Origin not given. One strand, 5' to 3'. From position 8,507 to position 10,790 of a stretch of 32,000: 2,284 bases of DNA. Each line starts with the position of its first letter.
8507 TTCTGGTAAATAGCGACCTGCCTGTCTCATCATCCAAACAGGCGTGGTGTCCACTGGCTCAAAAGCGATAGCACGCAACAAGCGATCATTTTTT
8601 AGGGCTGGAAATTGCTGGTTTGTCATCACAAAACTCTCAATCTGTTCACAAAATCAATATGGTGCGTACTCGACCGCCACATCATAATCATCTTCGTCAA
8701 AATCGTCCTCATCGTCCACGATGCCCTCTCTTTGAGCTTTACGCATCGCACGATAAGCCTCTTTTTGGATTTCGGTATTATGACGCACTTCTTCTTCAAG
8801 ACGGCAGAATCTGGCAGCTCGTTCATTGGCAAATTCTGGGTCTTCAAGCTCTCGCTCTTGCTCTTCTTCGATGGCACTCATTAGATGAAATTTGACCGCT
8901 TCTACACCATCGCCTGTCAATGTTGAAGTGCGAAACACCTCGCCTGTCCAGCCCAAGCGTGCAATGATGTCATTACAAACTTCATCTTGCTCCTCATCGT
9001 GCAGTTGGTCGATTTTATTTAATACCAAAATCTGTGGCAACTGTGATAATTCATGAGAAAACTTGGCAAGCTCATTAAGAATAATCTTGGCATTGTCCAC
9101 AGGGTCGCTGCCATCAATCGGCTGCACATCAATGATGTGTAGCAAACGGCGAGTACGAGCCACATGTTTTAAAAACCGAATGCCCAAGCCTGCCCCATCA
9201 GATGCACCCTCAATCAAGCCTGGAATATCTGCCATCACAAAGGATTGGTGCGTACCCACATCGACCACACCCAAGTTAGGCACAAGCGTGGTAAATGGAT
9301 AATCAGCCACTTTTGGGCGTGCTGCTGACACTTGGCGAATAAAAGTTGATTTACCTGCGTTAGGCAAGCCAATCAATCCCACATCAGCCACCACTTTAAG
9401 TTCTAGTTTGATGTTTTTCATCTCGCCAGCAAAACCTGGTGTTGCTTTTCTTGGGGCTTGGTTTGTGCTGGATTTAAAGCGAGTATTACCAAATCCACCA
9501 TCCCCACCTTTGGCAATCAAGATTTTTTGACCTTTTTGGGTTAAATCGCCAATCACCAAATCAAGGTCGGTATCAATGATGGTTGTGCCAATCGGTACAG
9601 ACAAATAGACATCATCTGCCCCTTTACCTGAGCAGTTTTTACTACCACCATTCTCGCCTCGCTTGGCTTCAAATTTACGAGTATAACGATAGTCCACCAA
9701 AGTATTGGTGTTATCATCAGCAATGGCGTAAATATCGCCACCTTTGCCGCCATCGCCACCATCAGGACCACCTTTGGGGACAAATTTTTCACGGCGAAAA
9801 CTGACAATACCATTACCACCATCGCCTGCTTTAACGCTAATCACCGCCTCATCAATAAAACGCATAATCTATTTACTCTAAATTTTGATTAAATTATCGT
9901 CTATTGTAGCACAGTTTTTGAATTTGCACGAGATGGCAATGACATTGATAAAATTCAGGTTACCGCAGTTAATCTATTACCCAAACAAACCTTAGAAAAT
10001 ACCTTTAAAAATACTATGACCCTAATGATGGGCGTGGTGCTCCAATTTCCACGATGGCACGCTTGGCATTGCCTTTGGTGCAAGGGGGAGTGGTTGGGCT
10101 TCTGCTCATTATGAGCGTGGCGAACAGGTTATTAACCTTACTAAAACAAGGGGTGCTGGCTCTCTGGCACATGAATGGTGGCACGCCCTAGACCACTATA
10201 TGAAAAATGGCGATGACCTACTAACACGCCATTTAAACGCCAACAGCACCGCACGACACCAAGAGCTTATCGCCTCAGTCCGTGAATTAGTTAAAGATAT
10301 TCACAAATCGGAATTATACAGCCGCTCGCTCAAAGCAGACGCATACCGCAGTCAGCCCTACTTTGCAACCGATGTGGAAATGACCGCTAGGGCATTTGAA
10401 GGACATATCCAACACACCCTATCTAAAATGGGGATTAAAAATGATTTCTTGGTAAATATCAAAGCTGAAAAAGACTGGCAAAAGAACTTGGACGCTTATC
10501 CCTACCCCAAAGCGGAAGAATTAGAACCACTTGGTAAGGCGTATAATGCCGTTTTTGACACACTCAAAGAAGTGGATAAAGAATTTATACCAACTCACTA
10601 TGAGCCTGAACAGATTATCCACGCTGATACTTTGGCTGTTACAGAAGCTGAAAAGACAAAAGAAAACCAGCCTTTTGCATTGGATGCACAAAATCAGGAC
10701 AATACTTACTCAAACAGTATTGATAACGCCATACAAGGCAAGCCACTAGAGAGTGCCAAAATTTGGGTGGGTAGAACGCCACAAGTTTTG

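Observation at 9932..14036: Mosaic polyvalent-protein locus stranded between obg and gap with no mobile-element backbone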

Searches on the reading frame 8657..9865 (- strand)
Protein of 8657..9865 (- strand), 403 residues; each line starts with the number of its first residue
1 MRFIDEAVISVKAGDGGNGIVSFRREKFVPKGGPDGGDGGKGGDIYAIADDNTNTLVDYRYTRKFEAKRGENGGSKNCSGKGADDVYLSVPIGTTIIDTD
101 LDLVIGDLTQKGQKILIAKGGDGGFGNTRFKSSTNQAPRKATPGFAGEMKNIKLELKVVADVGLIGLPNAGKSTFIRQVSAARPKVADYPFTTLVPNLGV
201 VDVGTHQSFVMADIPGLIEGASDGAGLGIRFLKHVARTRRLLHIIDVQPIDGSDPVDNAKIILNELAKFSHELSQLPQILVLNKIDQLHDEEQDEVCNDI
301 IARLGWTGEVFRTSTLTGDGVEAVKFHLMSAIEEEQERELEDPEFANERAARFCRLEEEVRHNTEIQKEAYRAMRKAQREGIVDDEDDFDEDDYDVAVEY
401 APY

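Call 6: find_related_loci(query=window:8657-9865:-, collection=genome_contigs, flank=10000)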
Query window:8657-9865:- (403 aa) in genome_contigs; peptide patterns used: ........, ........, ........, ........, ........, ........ (x = any residue, [..] = any of these).
600 stretches matched a pattern (row limit reached: there are more); 309 encode a relative of the query (tblastn E <= 1e-3); the best 80 are kept; 80 distinct loci.
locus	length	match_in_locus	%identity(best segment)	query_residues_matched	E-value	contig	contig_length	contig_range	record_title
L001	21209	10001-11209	90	1-403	0e+0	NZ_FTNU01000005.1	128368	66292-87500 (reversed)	Moraxella cuniculi DSM 21768, whole genome shotgun sequence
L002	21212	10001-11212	91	1-403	0e+0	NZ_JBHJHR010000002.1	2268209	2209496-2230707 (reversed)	Moraxella sp. ZJ142 ptg000001c, whole genome shotgun sequence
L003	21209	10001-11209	84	1-403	0e+0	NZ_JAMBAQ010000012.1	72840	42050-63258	Moraxella oculi strain Tifton1 NODE_12_length_72840_cov_82.0615_ID_23, whole genome shotgun sequence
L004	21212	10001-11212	91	1-403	0e+0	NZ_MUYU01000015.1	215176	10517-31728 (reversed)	Moraxella pluranimalium strain CCUG 54913 54913T_ctg_0000015, whole genome shotgun sequence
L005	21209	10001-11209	87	1-403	0e+0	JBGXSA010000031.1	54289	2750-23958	MAG: Moraxella sp. isolate Z2-37_MAG_38 Z2-37__141442, whole genome shotgun sequence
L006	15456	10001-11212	85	1-403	0e+0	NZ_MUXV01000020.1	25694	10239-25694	Moraxella bovis strain CCUG 2133 2133T_ctg_0000020, whole genome shotgun sequence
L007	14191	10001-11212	84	1-403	0e+0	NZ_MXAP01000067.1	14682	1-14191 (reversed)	Moraxella equi strain CCUG 4950 CCUG4950T_R1__paired__trimmed__paired__contig_67, whole genome shotgun sequence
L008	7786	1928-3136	83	1-403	0e+0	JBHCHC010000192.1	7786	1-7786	MAG: Moraxella sp. isolate Z2-86_MAG_25 Z2-86__91885, whole genome shotgun sequence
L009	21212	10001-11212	84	1-403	0e+0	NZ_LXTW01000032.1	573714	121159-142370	Moraxella nonliquefaciens strain CCUG 348 contig_4, whole genome shotgun sequence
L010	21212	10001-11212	85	1-403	0e+0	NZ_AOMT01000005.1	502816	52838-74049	Moraxella bovoculi 237 MBO_237Contig05, whole genome shotgun sequence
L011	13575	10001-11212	84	1-403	0e+0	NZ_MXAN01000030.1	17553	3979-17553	Moraxella lacunata strain CCUG 4441 CCUG_4441T_0000030, whole genome shotgun sequence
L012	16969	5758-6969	84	1-403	0e+0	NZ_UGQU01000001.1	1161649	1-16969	Moraxella lacunata strain NCTC10359, whole genome shotgun sequence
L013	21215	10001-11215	81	1-403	0e+0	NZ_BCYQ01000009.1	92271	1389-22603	Moraxella oblonga NBRC 102422, whole genome shotgun sequence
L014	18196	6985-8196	85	1-403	0e+0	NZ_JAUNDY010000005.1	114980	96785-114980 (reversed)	MAG: Moraxella sp. isolate S24M_Sa_18 NODE_38_length_114980_cov_29.762027, whole genome shotgun sequence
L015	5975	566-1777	83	1-403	0e+0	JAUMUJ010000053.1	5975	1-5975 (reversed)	MAG: Moraxella sp. isolate S11M_Sa_26 NODE_2074_length_5975_cov_11.313007, whole genome shotgun sequence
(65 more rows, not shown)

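Call 15: find_encoding_contigs(protein=window:8657-9865:-, flank=8000, max_places=10)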
Protein window:8657-9865:- (403 aa): no gene with exactly this product is on record in the collection.

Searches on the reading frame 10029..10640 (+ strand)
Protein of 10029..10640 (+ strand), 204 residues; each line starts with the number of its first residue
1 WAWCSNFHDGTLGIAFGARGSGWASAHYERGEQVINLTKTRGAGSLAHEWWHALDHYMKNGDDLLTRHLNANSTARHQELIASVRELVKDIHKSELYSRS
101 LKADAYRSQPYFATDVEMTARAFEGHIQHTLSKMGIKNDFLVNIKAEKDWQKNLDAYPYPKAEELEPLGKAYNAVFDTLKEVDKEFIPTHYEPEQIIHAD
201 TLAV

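Call 4: search_protein_families(library=pfam, proteins=[window:10029-10640:+], max_evalue=1)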
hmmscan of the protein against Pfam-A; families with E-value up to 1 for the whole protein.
window:10029-10640:+ (204 aa): 2 families
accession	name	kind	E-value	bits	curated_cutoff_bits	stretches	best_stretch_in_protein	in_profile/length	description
PF18796.6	LPD1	-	1.2e-19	70.6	27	1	104-181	2-76/78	Large polyvalent protein-associated domain 1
PF11337.13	DUF3139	-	0.25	12.4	27.3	1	126-154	38-66/83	Protein of unknown function (DUF3139)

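Call 5: search_protein_families(library=phrogs, proteins=[window:10029-10640:+], max_evalue=0.01)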
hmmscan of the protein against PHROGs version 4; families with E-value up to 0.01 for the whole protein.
window:10029-10640:+ (204 aa): 4 families
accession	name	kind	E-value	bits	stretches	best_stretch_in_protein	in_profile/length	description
phrog_616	-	unknown function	6.6e-39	133.7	1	9-182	1245-1440/2793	-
phrog_18947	-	unknown function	1.1e-21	76.9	1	7-182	1312-1492/1537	-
phrog_29900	-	unknown function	1.3e-21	77.1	2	9-67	372-427/1028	-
phrog_30335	-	unknown function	3.7e-13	48.4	1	9-63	1262-1318/2900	-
